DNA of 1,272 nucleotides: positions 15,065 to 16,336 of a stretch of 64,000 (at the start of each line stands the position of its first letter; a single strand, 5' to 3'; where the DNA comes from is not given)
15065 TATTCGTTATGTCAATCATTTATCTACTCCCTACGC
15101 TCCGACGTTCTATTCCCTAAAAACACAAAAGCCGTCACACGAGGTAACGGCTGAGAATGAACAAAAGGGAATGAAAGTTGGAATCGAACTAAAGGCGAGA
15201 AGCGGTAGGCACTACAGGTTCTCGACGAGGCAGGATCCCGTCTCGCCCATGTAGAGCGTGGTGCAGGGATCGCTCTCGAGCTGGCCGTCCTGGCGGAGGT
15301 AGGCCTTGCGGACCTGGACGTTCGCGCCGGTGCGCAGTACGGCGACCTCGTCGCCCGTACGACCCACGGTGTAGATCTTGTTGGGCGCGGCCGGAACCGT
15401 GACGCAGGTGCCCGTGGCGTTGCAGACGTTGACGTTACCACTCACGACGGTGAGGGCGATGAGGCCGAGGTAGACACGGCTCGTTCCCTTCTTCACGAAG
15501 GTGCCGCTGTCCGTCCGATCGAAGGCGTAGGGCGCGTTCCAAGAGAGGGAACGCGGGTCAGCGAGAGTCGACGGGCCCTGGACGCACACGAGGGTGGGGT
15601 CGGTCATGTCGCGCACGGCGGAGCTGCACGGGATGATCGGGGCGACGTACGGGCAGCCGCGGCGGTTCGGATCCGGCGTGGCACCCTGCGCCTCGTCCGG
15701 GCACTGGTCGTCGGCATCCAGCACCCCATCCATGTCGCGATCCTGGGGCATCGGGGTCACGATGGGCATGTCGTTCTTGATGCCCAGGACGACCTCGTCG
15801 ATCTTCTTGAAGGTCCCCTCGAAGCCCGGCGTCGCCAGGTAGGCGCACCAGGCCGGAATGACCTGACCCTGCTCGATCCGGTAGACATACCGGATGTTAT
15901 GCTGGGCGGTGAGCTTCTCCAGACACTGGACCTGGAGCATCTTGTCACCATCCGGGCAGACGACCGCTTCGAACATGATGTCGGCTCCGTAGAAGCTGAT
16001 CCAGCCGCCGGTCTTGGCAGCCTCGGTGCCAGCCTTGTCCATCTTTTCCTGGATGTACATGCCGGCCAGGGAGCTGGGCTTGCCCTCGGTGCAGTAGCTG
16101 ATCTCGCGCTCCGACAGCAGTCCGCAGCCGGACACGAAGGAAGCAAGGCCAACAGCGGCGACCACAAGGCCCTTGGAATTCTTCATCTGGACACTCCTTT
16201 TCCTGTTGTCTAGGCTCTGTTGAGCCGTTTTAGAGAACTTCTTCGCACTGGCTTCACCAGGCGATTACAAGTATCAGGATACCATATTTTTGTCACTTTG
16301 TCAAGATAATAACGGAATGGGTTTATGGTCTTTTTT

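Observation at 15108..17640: Paralogous family of TSP3/OmpA-like calcium-binding lipoproteins with co-duplicated promoters and terminators (third copy at 43096-44119)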

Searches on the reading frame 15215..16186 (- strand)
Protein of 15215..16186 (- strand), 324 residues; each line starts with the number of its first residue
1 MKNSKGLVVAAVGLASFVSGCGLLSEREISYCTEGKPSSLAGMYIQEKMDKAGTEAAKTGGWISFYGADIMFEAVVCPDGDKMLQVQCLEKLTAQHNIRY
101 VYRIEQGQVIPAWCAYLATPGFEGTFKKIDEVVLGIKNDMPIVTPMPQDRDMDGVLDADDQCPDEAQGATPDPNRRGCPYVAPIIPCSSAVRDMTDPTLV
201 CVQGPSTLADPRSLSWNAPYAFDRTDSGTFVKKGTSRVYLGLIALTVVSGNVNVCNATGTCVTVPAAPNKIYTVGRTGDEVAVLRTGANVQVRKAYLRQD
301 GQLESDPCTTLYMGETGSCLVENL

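Call 7: search_protein_families(library=pfam, proteins=[window:15215-16186:-], max_evalue=1)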
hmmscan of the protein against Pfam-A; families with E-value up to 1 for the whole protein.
window:15215-16186:- (324 aa): 2 families
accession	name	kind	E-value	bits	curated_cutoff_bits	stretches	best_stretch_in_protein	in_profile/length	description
PF13622.12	4HBT_3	-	0.068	13.9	24.3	1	280-312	52-79/83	Acyl-CoA thioesterase N-terminal domain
PF02412.23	TSP_3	-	0.88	9.8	25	1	148-167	14-33/36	Thrombospondin type 3 repeat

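Call 8: search_protein_families(library=ncbifam, proteins=[window:15215-16186:-], max_evalue=1)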
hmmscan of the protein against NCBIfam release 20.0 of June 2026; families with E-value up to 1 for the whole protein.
window:15215-16186:- (324 aa): 3 families
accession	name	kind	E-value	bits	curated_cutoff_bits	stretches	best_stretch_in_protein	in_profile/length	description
NF033763.1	exchanger_TraB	exception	0.04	11.9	700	1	148-180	351-380/522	outer membrane exchange protein TraB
NF045500.1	Omp28_seleno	equivalog_domain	0.076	12.4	200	1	142-167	267-292/377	Omp28-related selenoprotein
NF053612.1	anchor_PA1041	equivalog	0.11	12.5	250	1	149-182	77-108/236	PA1041 family peptidoglycan-binding anchor lipoprotein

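Call 13: find_homologous_proteins(query=window:15215-16186:-, max_evalue=0.001)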
Query window:15215-16186:- (324 aa): 1 proteins with E <= 0.001 among 3317 candidates.
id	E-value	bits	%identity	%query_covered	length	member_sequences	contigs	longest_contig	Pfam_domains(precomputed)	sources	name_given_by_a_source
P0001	3.2e-219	744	100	100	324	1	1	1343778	-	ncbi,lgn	-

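Call 14: find_encoding_contigs(protein=P0001, flank=10000, max_places=4)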
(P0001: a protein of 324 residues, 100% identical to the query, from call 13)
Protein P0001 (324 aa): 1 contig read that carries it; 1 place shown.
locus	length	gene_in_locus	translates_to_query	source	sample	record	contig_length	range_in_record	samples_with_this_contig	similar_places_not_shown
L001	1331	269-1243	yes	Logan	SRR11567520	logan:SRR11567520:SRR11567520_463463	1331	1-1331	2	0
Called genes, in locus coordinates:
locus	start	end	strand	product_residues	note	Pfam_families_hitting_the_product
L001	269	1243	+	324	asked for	-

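Call 15: list_cluster_members(proteins=[window:15215-16186:-, window:16521-17522:-, window:43160-44116:+, window:17715-19271:-, window:13757-15055:-])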
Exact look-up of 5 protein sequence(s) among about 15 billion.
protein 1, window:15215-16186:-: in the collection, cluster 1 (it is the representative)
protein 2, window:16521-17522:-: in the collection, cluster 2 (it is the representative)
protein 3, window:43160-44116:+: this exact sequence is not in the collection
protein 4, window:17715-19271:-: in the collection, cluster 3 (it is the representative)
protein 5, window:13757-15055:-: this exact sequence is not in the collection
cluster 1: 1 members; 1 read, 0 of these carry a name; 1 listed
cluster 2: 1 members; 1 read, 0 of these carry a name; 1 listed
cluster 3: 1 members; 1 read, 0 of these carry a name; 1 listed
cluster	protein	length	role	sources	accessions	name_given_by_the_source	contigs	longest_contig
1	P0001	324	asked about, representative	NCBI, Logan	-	-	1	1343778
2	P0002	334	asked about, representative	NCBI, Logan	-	-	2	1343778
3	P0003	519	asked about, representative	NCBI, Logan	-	-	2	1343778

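Call 25: search_protein_representatives(alignment_id=A1)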
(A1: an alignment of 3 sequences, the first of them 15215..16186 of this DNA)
Query: 3 sequences, 319 profile positions. Proteins with E-value up to 0.001 (for the whole library): 514; up to 1e-10: 143; up to 1e-30: 7. The best 150 are listed.
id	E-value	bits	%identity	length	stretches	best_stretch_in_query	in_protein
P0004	5.8e-161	551.3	-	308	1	1-313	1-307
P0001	1.7e-159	546.5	-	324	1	1-319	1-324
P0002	5.2e-151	518.7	-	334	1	1-319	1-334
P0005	4.8e-46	173.8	-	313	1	1-316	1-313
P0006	1.4e-35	139.4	-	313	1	35-316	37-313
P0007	7.8e-35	136.9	-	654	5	134-170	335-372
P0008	1.7e-31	126.0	-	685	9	134-170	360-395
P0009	2.1e-29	119.1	-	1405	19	131-170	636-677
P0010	2.4e-29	118.9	-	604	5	136-170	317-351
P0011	2.6e-27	112.2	-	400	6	124-170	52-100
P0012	4.5e-27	111.4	-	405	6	139-171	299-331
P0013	6.1e-27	111.0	-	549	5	138-170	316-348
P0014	2.2e-25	105.9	-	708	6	139-170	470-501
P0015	4.1e-25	105.0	-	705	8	139-170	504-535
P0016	8.0e-25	104.0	-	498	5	138-170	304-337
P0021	1.0e-22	97.1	-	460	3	83-174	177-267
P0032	1.1e-20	90.5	-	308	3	139-315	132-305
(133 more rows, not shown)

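Call 26: predict_structure(alignment_id=A1)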
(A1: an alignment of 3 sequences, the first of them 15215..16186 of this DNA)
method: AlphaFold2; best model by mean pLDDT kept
length: 324 residues; sequences in the alignment: 3
mean_pLDDT: 51.3   pTM: 0.38
mean pLDDT of the five models: 51.3, 49.6, 49.5, 49.3, 45.6
residues with pLDDT >= 90: 0; 70-90: 76; 50-70: 71; < 50: 177
segments of 3 or more residues with pLDDT < 50: 1-27, 140-240, 245-248, 255-259, 269-287, 307-324
pLDDT, mean of each block of 10 residues (from residue 1): 38 32 44 70 80 86 75 81 78 73 82 68 67 61 32 40 36 34 26 28 30 39 35 42 51 50 52 40 45 52 48 36 31
secondary structure, 60 per line:
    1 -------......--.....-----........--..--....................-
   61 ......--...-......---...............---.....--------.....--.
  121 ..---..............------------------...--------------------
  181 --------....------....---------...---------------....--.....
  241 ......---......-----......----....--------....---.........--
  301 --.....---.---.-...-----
elements in order: H8-13 H16-20 H26-31 H40-59 E61-66 E73-78 H82-96 E100-104 H113-117 E126-128 H129-139 E189-192 E199-202 E212-214 E230-233 E236-246 E250-255 E261-266 E271-274 E283-286 E290-298 E303-307

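Call 30: find_related_loci(query=A1, collection=genome_contigs, flank=10000)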
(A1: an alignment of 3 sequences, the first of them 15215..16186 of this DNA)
Query A1 (324 aa) in genome_contigs; peptide patterns used: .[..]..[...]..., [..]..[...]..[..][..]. (x = any residue, [..] = any of these).
577 stretches matched a pattern; 55 encode a relative of the query (tblastn E <= 1e-3); 55 distinct loci.
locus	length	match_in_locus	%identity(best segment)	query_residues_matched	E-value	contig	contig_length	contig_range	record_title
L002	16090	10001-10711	84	67-179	2e-12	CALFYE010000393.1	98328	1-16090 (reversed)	MAG TPA_asm: uncultured Myxococcales bacterium isolate SRR6231182_bin.43_CONCOCT_v1.1_MAG genome assembly, contig: ERZ65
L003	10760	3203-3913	84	67-179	3e-12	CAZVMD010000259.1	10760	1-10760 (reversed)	MAG TPA_asm: uncultured Myxococcales bacterium isolate SRP189682_co2_147 genome assembly, contig: NODE_11335_length_1076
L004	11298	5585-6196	81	67-179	1e-11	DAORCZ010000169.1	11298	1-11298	MAG TPA_asm: Pseudomonadota bacterium isolate AMR_MDS_0893 NODE_3816_length_11298_cov_6.747576, whole genome shotgun seq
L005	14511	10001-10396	79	138-181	3e-11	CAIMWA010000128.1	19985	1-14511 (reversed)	MAG: uncultured delta proteobacterium isolate VK_bin-2715 genome assembly, contig: bin-2715:128/685, whole genome shotgu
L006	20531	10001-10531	77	145-217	8e-11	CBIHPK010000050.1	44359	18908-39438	MAG TPA_asm: uncultured Myxococcaceae bacterium isolate SRR18156209_binner13_Refined_17 genome assembly, contig: ERZ2733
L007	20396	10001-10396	78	147-179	8e-11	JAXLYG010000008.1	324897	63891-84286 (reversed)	MAG: Polyangiales bacterium isolate STL-MYX7 C1.48.fa-8, whole genome shotgun sequence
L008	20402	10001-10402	81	147-182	1e-10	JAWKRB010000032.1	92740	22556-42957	MAG: Polyangiales bacterium isolate ABC2.114 ABC2.114.fa-32, whole genome shotgun sequence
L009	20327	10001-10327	45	147-230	3e-10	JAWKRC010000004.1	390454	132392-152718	MAG: Polyangiales bacterium isolate ABC2.122 ABC2.122.fa-4, whole genome shotgun sequence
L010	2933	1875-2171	77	147-181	2e-10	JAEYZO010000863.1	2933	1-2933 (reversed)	MAG: Proteobacteria bacterium isolate OH_CBlB_99 k127_64605, whole genome shotgun sequence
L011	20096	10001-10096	72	148-179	2e-9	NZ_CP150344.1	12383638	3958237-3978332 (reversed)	Sorangium sp. So ce513 chromosome, complete genome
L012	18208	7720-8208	77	145-179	2e-9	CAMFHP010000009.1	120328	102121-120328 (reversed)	MAG: uncultured Myxococcaceae bacterium isolate SRR9109402_bin.20_metaWRAP_v1.3_MAG genome assembly, contig: ERZ12289980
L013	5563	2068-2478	77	141-181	7e-9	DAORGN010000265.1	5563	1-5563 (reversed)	MAG TPA_asm: Pseudomonadota bacterium isolate AMR_MDS_0801 NODE_7222_length_5563_cov_5.127088, whole genome shotgun sequ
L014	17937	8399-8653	57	133-179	7e-9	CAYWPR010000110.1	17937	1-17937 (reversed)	MAG TPA_asm: uncultured Myxococcales bacterium isolate SRP189682_co2_70 genome assembly, contig: NODE_4874_length_17937_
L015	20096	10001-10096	72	148-179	1e-8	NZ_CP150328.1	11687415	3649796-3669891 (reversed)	Sorangium sp. So ce315 chromosome, complete genome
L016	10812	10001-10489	71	145-179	2e-8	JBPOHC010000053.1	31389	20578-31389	MAG: Myxococcota bacterium isolate MAG_1 c_000000107114, whole genome shotgun sequence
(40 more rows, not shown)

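Call 32: find_encoding_contigs(protein=P0005, flank=10000, max_places=4)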
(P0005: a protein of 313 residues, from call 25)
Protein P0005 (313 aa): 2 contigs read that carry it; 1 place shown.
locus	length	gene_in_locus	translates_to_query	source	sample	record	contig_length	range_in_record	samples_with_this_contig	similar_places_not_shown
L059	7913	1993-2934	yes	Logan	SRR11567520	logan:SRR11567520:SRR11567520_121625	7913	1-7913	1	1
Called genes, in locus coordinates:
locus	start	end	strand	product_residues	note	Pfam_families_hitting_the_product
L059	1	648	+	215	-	?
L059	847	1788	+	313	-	-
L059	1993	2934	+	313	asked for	-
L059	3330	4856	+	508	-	PF12072:RNase_Y_N, PF00013:KH_1, PF22891:KH_PNO1_2nd (weak), PF08668:HDOD (faint), PF01966:HD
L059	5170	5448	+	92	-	PF00216:Bac_DNA_binding, PF18291:HU-HIG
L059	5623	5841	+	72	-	PF03840:SecG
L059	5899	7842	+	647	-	PF00496:SBP_bac_5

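Call 33: find_encoding_contigs(protein=P0032, flank=10000, max_places=4)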
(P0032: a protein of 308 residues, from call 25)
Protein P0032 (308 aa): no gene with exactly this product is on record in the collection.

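Call 34: find_encoding_contigs(protein=P0006, flank=10000, max_places=4)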
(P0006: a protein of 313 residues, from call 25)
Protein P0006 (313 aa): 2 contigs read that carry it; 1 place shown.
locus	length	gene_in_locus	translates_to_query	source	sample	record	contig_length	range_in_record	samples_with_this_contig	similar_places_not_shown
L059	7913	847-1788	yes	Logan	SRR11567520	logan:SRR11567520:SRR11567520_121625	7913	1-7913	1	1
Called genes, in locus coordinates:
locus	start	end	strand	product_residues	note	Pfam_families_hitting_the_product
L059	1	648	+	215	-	?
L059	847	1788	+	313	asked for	-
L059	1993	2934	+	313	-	-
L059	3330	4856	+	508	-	PF12072:RNase_Y_N, PF00013:KH_1, PF22891:KH_PNO1_2nd (weak), PF08668:HDOD (faint), PF01966:HD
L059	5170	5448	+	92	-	PF00216:Bac_DNA_binding, PF18291:HU-HIG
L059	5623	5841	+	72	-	PF03840:SecG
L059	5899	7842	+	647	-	PF00496:SBP_bac_5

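Call 36: list_cluster_members(proteins=[P0004, P0005, P0006, P0032])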
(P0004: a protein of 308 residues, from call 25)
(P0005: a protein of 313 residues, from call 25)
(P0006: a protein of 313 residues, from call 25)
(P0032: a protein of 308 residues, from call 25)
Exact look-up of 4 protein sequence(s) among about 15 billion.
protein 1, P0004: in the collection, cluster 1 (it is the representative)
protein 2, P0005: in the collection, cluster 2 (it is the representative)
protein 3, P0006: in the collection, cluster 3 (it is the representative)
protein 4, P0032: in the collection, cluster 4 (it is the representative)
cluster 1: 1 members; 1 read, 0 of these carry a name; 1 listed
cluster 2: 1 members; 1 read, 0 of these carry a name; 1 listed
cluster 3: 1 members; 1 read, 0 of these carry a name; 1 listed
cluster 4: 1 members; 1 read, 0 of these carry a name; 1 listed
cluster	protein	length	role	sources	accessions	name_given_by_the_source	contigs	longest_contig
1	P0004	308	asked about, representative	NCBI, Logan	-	-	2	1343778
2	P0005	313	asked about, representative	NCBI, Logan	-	-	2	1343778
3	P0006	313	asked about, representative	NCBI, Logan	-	-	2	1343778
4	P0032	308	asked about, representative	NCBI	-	-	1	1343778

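Call 51: predict_structure(alignment_id=A2)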
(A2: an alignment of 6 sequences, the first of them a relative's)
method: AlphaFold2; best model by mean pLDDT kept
length: 324 residues; sequences in the alignment: 6
mean_pLDDT: 69.8   pTM: 0.41
mean pLDDT of the five models: 69.8, 69.1, 68.2, 64.6, 58.9
residues with pLDDT >= 90: 27; 70-90: 169; 50-70: 45; < 50: 83
segments of 3 or more residues with pLDDT < 50: 1-27, 141-146, 158-160, 163-199, 226-228, 230-234
pLDDT, mean of each block of 10 residues (from residue 1): 35 38 50 82 86 88 81 86 87 84 85 83 81 80 47 51 42 40 44 45 67 77 54 59 80 88 87 75 83 80 83 86 67
secondary structure, 60 per line:
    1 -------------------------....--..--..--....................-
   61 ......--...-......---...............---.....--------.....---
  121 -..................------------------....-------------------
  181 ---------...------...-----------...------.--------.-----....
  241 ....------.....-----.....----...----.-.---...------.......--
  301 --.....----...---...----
elements in order: H26-29 H40-59 E61-66 E73-78 H82-96 E100-104 H113-117 H122-125 E126-128 H129-139 H158-161 E190-192 E199-201 E213-215 E237-244 E251-255 E261-265 E270-272 E283-285 E292-298 E303-307 E318-320

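Call 54: fold_search(model_id=the predicted structure, library=pdb)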
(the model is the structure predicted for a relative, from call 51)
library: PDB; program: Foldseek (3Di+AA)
matches with E <= 10: 477; with E <= 0.001: 0
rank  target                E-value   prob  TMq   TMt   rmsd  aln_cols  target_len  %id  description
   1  1xvs_A                1.9e-01  0.13  0.11  0.20  13.9       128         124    9  Crystal structure of apaG Protein from Vibrio cholerae (released 2004-12-14)
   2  3q48_A                3.0e-01  0.08  0.07  0.11  11.1        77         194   12  Crystal structure of Pseudomonas aeruginosa CupB2 chaperone (released 2011-02-09)
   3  2f1e_MODEL_1_A        3.8e-01  0.08  0.07  0.17  10.6        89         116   11  Solution structure of ApaG protein (released 2006-10-24)
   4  9gar                  5.4e-01  0.07  0.08  0.06  12.2        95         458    9  Siderophore-binding lipoprotein XusB from Barnesiella viscericola (released 2025-08-06)
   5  2mcm                  7.1e-01  0.08  0.09  0.20  12.1        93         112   18  MACROMOMYCIN (released 1993-01-15)
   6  6bc1_C                7.1e-01  0.06  0.11  0.20  11.9       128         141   10  A Complex between PH Domain of p190RhoGEF and Activated Rac1 Bound to a GTP Analog (released 2017-12-13)
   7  7yld_I                8.4e-01  0.05  0.09  0.24  12.4        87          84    7  Two monobodies recognizing the conserved epitopes of SARS-CoV-2 N antigen applicable to the broad COVID-19 diagnosis (released 2024-04-24)
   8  4lxc_A                8.4e-01  0.05  0.09  0.11  12.4       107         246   10  The antimicrobial peptidase lysostaphin from Staphylococcus simulans (released 2014-07-09)
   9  5ol5_C                8.4e-01  0.02  0.08  0.14  17.2       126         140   13  Crystal structure of an inactivated Ssp SICLOPPS intein with CFAHPQ extein (released 2017-09-27)
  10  2wsk                  8.9e-01  0.06  0.10  0.06   7.5        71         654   13  Crystal structure of Glycogen Debranching Enzyme GlgX from Escherichia coli K-12 (released 2010-09-01)
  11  1tza_A                1.0e+00  0.07  0.10  0.20  13.9       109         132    9  X-ray structure of Northeast Structural Genomics Consortium target SoR45 (released 2004-07-27)
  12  6r0w_D                1.0e+00  0.07  0.08  0.06  12.2        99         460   12  Thermus thermophilus V/A-type ATPase/synthase, rotational state 2 (released 2019-08-28)
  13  6zlx                  1.0e+00  0.04  0.07  0.09  11.6        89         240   10  The structure of the ClpX-associated factor PDIP38 (released 2021-07-14)
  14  7yld_F                1.1e+00  0.04  0.10  0.26  12.7        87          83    7  Two monobodies recognizing the conserved epitopes of SARS-CoV-2 N antigen applicable to the broad COVID-19 diagnosis (released 2024-04-24)
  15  7u3d_F                1.1e+00  0.05  0.09  0.05  10.5        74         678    7  Structure of S. venezuelae GlgX-c-di-GMP-acarbose complex (4.6) (released 2022-10-05)
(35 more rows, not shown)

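Call 57: search_protein_families(library=pfam, proteins=[P0007, P0008, P0010, P0011, P0012, P0013, P0021, P0032, P0005, P0006], max_evalue=0.01)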
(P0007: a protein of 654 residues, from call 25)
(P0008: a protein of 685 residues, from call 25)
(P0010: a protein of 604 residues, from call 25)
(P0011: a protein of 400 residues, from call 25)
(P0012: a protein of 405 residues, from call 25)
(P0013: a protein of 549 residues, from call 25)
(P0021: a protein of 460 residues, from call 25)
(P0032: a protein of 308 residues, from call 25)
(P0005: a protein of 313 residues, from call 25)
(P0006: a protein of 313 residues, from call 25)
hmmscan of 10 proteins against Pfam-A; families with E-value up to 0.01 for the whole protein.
P0007 (654 aa): 2 families
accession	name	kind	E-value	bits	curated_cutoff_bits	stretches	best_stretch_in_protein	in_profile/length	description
PF00691.25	OmpA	-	3.4e-08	34.2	27.2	1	521-612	1-83/98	OmpA family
PF02412.23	TSP_3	-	5.6e-07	29.6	25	0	341-359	15-33/36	Thrombospondin type 3 repeat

P0008 (685 aa): 1 family
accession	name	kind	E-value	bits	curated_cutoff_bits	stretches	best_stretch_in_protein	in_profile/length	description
PF02412.23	TSP_3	-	5.1e-14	52.1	25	0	396-413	14-31/36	Thrombospondin type 3 repeat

P0010 (604 aa): 2 families
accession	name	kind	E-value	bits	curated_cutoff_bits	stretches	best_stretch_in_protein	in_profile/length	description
PF00691.25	OmpA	-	6.5e-18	65.3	27.2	1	499-595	1-98/98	OmpA family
PF02412.23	TSP_3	-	8.3e-07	29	25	0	349-371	12-33/36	Thrombospondin type 3 repeat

P0011 (400 aa): 2 families
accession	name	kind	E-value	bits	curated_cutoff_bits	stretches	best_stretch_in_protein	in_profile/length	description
PF00691.25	OmpA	-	5.9e-16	59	27.2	1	250-347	1-98/98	OmpA family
PF02412.23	TSP_3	-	1.7e-09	37.7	25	1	169-188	14-33/36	Thrombospondin type 3 repeat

P0012 (405 aa): 1 family
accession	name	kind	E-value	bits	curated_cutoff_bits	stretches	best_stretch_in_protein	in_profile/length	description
PF02412.23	TSP_3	-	1.4e-12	47.5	25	0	298-316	14-32/36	Thrombospondin type 3 repeat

P0013 (549 aa): 2 families
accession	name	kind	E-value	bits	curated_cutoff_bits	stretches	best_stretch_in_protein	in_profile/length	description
PF00691.25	OmpA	-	6.4e-17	62.1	27.2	1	401-497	2-98/98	OmpA family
PF02412.23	TSP_3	-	2.6e-11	43.5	25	2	283-302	14-33/36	Thrombospondin type 3 repeat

P0021 (460 aa): 6 families
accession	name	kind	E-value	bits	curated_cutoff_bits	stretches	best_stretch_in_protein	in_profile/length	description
PF01476.26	LysM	-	2.9e-26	91.6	20.9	2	187-229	1-43/43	LysM domain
PF23473.1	LysM3_LYK4_5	-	1.5e-08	35.1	29.3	1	119-163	5-48/48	LYK4/5 LysM3 domain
PF02412.23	TSP_3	-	2.6e-06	27.5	25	1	232-249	15-32/36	Thrombospondin type 3 repeat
PF23446.1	LysM1_NFP_LYK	-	2.6e-05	25.4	36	0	193-230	16-55/60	NFP/LYK LysM1 domain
PF23185.1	CFAP43_N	-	6.4e-05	22.7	27.1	1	335-420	210-296/300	CFAP43 N-terminal domain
PF23472.1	LysM2_CERK1_LYK3_4_5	-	0.0016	18.8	27.4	0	208-231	33-56/56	LYK3/4/5 LysM2 domain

P0032 (308 aa): 0 families

P0005 (313 aa): 2 families
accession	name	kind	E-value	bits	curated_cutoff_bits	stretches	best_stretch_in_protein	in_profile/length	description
PF02412.23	TSP_3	-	0.00011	22.3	25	1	136-155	14-33/36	Thrombospondin type 3 repeat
PF24013.1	DUF7327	-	0.00046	20.6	27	1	129-156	57-84/85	Family of unknown function (DUF7327)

P0006 (313 aa): 0 families
